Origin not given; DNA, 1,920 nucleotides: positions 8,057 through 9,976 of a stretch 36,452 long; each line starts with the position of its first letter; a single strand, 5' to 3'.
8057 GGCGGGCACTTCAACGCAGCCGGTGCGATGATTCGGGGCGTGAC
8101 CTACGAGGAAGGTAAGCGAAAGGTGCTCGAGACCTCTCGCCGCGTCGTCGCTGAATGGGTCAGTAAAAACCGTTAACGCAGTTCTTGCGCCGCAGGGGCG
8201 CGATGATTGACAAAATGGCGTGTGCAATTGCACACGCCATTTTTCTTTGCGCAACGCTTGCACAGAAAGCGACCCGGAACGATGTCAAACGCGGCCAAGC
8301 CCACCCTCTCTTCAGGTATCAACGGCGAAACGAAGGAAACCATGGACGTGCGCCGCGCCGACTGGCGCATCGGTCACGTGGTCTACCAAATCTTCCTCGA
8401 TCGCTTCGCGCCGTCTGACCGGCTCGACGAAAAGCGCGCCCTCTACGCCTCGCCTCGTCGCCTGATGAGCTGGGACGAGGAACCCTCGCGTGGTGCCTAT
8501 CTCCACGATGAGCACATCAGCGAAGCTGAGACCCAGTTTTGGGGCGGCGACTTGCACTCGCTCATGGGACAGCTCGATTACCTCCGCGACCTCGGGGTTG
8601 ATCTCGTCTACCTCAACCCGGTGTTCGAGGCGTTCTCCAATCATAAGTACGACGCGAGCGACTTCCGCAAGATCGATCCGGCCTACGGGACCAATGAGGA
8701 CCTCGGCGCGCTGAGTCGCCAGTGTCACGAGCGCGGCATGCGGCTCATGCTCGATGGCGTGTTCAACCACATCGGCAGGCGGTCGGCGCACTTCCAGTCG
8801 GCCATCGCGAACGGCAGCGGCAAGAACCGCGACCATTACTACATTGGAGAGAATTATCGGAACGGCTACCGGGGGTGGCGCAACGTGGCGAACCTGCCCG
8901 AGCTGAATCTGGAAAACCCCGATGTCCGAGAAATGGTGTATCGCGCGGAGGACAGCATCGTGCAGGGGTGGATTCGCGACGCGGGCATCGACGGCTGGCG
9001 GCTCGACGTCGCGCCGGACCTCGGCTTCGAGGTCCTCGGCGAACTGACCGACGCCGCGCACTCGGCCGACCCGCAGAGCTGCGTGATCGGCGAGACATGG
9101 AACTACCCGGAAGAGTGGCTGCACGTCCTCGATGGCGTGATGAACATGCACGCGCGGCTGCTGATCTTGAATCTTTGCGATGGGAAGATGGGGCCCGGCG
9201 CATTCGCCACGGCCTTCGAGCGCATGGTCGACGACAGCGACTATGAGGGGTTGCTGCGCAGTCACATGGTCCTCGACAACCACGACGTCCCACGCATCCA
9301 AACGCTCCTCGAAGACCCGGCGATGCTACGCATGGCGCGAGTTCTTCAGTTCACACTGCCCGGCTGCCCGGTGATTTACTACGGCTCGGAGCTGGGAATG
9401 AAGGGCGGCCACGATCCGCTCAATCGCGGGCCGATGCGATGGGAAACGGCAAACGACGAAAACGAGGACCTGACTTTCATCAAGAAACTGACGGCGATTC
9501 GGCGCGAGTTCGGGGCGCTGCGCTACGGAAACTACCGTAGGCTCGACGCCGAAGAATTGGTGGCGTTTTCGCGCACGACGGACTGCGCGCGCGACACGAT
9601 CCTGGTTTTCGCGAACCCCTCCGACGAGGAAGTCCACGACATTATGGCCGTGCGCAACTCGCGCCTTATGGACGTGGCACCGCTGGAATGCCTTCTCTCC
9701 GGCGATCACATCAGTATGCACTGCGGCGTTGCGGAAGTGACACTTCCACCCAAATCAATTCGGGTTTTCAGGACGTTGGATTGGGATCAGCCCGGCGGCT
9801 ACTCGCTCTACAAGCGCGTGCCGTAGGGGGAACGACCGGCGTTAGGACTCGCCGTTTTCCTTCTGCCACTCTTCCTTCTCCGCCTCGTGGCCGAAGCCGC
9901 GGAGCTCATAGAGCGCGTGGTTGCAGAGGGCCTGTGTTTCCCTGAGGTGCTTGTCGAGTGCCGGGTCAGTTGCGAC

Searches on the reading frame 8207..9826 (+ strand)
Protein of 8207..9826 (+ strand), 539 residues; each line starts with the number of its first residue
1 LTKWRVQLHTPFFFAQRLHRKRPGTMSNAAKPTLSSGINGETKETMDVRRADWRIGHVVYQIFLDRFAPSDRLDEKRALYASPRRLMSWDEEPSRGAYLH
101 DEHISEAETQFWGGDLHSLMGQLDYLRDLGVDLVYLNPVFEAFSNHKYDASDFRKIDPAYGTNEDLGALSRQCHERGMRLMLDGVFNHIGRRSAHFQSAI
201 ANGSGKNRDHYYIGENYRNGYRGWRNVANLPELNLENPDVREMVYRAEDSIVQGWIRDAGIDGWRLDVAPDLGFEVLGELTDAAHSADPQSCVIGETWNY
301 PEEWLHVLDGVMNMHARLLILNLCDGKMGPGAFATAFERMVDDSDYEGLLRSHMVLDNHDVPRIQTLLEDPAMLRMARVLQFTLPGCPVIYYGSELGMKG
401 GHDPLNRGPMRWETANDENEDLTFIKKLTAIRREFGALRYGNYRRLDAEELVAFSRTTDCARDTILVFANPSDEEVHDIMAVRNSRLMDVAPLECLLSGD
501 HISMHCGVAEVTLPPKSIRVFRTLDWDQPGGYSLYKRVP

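Call 48: search_protein_families(library=pfam, proteins=[window:8207-9826:+], max_evalue=0.001)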
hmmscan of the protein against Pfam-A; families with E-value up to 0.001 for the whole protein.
window:8207-9826:+ (539 aa): 1 family
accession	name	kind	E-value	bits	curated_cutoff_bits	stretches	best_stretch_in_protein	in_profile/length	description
PF00128.31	Alpha-amylase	-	4e-56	191.6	22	1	61-420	1-371/446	Alpha amylase, catalytic domain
